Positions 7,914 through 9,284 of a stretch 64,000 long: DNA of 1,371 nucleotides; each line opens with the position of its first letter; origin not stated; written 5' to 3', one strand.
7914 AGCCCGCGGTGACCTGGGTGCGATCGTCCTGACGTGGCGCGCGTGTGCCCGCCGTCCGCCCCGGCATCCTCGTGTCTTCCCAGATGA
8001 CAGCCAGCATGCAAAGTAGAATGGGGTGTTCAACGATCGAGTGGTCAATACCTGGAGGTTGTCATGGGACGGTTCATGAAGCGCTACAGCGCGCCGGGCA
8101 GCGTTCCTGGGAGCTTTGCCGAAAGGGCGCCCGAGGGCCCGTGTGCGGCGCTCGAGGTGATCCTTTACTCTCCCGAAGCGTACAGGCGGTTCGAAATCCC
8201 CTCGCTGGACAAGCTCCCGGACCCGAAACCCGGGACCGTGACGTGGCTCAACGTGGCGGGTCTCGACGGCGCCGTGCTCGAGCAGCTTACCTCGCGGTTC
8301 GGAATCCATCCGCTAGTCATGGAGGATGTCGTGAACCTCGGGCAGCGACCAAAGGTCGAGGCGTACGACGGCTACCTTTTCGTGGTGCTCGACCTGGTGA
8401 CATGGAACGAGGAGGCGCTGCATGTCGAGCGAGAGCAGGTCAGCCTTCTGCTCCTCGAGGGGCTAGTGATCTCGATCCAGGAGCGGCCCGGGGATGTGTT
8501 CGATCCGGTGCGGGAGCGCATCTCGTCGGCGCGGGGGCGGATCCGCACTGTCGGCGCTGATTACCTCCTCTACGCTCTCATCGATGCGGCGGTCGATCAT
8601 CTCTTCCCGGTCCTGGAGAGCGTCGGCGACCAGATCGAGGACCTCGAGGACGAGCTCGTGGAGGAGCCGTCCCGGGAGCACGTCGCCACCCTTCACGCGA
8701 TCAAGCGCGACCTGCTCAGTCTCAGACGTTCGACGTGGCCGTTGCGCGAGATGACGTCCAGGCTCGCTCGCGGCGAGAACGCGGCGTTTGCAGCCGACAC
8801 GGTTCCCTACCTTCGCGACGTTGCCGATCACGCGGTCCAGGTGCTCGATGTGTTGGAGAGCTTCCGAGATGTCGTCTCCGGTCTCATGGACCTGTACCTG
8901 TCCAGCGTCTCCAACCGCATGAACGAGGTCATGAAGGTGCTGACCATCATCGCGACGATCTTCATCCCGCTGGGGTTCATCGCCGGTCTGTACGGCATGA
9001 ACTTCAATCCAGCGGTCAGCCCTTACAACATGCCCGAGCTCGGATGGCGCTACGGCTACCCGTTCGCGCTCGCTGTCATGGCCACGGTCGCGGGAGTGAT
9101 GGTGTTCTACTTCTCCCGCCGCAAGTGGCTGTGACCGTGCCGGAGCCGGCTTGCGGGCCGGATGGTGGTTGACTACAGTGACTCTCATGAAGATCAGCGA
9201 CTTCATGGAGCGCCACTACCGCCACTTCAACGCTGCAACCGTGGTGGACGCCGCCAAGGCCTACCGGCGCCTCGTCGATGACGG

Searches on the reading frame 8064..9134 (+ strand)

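Call 58: search_protein_families(library=pfam, proteins=[window:8064-9134:+], max_evalue=0.001)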
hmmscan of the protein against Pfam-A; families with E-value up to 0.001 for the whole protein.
window:8064-9134:+ (356 aa): 1 family
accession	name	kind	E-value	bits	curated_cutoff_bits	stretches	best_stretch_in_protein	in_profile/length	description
PF01544.23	CorA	-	2e-72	244.4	27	1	58-352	3-292/292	CorA-like Mg2+ transporter protein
